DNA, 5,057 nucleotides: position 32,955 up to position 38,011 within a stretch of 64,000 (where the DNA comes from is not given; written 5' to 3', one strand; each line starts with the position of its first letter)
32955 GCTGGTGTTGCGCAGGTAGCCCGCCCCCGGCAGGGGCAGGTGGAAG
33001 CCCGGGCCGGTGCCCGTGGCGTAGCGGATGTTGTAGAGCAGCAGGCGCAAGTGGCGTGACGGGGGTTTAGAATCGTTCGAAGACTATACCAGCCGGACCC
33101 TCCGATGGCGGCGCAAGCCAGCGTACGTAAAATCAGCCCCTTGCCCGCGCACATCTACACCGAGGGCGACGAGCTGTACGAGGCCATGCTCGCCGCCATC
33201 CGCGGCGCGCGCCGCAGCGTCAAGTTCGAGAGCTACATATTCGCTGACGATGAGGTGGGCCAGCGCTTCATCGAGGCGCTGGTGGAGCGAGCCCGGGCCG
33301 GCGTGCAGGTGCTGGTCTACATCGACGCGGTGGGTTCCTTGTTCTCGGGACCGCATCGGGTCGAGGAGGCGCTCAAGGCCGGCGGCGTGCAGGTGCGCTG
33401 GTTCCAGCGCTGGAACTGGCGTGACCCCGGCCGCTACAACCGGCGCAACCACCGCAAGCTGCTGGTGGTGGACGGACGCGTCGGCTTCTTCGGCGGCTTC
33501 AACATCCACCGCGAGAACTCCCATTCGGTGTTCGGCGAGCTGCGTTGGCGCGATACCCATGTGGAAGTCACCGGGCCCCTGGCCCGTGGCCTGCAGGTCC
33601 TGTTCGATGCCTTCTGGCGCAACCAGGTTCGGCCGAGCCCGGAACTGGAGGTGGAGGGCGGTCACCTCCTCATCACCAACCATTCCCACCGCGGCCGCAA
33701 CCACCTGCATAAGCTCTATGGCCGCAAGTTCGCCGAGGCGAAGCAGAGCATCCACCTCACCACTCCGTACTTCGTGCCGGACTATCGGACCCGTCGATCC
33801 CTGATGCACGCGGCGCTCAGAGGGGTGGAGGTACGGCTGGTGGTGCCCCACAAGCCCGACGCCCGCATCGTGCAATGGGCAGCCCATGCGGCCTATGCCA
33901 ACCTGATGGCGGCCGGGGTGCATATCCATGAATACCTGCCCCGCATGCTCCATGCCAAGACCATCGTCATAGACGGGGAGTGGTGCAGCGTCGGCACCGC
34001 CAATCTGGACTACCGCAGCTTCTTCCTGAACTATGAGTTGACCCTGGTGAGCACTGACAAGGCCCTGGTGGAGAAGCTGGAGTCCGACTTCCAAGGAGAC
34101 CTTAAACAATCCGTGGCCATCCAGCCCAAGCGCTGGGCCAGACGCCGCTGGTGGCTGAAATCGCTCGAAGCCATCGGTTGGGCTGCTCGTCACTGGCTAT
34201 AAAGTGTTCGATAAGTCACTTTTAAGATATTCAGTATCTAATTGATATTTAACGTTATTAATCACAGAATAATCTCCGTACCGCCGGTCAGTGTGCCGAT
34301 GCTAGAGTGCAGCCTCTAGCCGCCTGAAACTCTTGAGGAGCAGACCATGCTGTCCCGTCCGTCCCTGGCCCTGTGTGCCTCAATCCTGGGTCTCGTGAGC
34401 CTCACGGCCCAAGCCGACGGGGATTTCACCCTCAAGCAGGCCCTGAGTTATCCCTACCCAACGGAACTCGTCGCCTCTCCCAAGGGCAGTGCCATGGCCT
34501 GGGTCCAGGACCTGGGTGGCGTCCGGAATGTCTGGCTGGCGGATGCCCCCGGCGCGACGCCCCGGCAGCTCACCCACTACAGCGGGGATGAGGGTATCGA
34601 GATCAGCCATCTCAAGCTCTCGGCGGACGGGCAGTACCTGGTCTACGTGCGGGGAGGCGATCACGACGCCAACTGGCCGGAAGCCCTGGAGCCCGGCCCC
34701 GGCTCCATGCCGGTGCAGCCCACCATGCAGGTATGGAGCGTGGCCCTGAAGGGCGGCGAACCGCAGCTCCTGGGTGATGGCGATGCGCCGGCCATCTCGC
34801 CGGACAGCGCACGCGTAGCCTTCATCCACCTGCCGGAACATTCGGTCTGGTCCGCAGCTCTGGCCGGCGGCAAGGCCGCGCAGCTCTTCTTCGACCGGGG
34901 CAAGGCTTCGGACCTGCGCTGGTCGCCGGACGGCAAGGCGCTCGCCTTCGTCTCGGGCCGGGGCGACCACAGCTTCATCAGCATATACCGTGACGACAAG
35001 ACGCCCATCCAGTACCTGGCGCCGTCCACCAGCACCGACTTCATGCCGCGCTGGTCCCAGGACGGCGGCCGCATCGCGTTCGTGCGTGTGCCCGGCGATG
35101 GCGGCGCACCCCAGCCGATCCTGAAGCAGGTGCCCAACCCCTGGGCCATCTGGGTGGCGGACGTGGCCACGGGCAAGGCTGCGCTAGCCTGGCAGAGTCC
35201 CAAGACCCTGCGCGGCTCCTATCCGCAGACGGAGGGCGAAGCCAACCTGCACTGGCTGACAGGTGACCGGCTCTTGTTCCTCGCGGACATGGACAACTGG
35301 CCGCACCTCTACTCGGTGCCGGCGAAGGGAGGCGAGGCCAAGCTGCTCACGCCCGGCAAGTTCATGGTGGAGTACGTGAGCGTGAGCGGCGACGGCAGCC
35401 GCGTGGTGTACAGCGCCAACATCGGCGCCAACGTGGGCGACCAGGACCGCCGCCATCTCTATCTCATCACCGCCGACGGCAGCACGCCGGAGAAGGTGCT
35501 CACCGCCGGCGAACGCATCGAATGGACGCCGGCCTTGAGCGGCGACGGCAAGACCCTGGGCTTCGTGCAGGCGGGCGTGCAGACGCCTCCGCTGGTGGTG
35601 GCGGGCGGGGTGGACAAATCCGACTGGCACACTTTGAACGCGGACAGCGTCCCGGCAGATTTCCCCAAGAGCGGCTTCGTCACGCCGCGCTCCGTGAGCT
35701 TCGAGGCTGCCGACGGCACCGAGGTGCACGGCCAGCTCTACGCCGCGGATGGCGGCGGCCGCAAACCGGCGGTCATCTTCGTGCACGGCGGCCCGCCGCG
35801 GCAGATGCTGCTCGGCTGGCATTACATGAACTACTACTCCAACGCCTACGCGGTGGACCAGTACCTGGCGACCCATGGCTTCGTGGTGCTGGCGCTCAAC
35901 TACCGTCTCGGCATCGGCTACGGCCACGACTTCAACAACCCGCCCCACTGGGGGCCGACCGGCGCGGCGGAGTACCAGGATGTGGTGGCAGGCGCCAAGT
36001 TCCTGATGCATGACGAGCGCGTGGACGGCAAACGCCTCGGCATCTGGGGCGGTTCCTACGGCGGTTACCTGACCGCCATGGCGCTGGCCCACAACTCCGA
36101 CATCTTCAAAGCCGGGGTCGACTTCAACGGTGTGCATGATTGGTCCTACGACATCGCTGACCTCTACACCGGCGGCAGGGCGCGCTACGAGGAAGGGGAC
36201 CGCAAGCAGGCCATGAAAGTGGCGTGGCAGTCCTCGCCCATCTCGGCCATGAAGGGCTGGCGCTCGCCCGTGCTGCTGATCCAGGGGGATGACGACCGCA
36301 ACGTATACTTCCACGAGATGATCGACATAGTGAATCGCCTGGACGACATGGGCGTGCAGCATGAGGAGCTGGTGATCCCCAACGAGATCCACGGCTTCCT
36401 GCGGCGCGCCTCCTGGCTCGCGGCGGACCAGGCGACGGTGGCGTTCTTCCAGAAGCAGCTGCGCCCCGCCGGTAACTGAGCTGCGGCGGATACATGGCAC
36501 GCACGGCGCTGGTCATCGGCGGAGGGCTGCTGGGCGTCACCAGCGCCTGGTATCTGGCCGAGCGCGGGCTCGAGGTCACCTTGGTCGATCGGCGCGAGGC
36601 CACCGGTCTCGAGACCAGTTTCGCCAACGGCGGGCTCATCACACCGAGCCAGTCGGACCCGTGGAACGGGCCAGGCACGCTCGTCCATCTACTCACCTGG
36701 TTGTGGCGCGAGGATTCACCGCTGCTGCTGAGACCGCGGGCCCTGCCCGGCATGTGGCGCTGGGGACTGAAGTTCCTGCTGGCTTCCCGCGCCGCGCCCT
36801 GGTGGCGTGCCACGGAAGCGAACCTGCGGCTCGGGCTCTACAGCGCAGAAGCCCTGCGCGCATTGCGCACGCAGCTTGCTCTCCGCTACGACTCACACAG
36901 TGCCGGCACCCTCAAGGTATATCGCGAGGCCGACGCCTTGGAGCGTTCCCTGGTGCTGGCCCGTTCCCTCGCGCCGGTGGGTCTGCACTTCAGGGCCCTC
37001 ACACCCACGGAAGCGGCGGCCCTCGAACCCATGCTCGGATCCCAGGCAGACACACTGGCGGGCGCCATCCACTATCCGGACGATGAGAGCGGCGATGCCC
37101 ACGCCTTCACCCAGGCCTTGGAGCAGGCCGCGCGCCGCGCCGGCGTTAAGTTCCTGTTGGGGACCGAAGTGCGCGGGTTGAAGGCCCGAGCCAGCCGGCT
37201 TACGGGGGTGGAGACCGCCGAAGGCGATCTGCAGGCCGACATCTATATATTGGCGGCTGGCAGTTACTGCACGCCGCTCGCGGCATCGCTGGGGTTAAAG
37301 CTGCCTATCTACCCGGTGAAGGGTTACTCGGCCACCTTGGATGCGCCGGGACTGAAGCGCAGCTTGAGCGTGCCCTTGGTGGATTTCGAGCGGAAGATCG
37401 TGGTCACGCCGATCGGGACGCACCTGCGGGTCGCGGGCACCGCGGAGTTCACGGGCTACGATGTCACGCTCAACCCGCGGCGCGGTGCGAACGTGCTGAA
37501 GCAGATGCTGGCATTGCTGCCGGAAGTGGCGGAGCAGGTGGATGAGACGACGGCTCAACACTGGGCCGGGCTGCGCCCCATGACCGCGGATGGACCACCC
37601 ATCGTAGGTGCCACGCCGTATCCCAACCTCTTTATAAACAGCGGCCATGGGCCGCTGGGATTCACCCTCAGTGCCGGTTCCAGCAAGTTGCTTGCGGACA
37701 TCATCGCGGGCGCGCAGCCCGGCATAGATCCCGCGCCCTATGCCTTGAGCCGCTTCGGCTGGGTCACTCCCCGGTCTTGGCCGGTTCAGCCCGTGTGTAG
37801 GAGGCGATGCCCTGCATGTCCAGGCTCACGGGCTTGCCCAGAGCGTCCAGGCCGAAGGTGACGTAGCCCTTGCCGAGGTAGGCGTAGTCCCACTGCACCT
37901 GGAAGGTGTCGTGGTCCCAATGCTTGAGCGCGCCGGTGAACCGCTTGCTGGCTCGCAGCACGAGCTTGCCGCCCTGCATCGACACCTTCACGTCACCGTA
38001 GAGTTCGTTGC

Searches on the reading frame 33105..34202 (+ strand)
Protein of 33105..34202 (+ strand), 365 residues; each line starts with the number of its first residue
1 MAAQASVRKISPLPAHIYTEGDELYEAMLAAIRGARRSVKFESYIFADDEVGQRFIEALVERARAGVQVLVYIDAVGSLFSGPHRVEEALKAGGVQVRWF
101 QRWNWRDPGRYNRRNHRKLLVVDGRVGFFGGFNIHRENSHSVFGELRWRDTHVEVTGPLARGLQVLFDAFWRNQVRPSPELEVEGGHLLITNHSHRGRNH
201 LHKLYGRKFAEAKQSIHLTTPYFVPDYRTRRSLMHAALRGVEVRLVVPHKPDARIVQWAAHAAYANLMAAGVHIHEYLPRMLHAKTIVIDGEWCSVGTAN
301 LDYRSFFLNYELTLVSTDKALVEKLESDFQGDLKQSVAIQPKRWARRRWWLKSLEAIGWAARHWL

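Call 70: search_protein_families(library=pfam, proteins=[window:33105-34202:+], max_evalue=0.00001)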
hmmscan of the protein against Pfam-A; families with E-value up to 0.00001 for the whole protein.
window:33105-34202:+ (365 aa): 2 families
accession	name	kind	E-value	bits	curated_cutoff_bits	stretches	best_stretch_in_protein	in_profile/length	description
PF13091.12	PLDc_2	-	1.4e-44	151.5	27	2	208-332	4-131/132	PLD-like domain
PF00614.28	PLDc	-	1e-15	57.3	21.9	1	282-305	5-28/28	Phospholipase D Active site motif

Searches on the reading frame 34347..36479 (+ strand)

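Call 52: search_protein_families(library=pfam, proteins=[window:34347-36479:+], max_evalue=0.00001)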
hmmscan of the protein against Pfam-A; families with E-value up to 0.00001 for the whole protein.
window:34347-36479:+ (710 aa): 7 families
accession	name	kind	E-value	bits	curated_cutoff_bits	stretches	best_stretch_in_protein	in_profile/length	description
PF00326.27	Peptidase_S9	-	4.8e-39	134.5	22.6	1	505-705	8-210/213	Prolyl oligopeptidase family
PF07676.18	PD40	-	1e-19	70.4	20.9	0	227-256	7-35/38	WD40-like Beta Propeller Repeat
PF00930.27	DPPIV_N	-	6.5e-14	51.9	22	1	304-404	243-343/354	Dipeptidyl peptidase IV (DPP IV) N-terminal region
PF10647.15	Gmad1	-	2.8e-07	31.1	20.5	1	145-355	25-220/251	Lipoprotein LpqB beta-propeller domain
PF20434.5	BD-FAE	-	3.5e-07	30.4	26.8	1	470-661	10-211/215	BD-FAE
PF01738.24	DLH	-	9.5e-07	29.1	21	1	498-690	28-194/217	Dienelactone hydrolase family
PF02129.25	Peptidase_S15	-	3.3e-06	27.4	23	0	620-682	202-260/262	X-Pro dipeptidyl-peptidase (S15 family)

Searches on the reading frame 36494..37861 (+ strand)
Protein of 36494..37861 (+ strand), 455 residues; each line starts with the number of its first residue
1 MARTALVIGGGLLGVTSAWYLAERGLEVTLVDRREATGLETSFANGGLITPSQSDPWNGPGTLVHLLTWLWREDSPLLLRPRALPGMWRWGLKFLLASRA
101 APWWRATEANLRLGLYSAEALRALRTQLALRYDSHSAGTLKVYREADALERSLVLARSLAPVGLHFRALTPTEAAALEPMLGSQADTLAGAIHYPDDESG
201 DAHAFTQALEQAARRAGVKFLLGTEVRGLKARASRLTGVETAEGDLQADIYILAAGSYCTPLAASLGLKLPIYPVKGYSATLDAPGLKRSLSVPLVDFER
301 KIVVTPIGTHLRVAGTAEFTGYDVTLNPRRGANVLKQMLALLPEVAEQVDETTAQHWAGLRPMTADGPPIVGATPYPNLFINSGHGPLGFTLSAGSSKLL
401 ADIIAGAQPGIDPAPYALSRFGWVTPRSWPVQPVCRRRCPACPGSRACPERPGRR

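Call 52: search_protein_families(library=pfam, proteins=[window:36494-37861:+], max_evalue=0.00001)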
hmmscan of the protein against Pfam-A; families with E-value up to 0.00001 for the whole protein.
window:36494-37861:+ (455 aa): 8 families
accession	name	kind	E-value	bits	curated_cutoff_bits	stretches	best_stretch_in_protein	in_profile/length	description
PF01266.30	DAO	-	6.3e-72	243.5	27.9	1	6-402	3-352/353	FAD dependent oxidoreductase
PF00890.30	FAD_binding_2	-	1.3e-10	41.5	20.4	1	5-242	2-181/414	FAD binding domain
PF07992.20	Pyr_redox_2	-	4.7e-10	39.8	26.1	0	4-36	144-176/291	Pyridine nucleotide-disulphide oxidoreductase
PF00070.33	Pyr_redox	-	5.7e-08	33.6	22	0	5-36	2-33/82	Pyridine nucleotide-disulphide oxidoreductase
PF03486.20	HI0933_like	-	3.4e-07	30.4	50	0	194-267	102-174/244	HI0933-like protein Rossmann domain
PF13450.12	NAD_binding_8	-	5.7e-07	30.1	21.9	1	7-40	1-34/68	NAD(P)-binding Rossmann-like domain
PF12831.13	FAD_oxidored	-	3e-06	27.3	27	0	6-38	3-35/416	FAD dependent oxidoreductase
PF01494.25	FAD_binding_3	-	9.2e-06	25.5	22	0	5-37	4-36/349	FAD binding domain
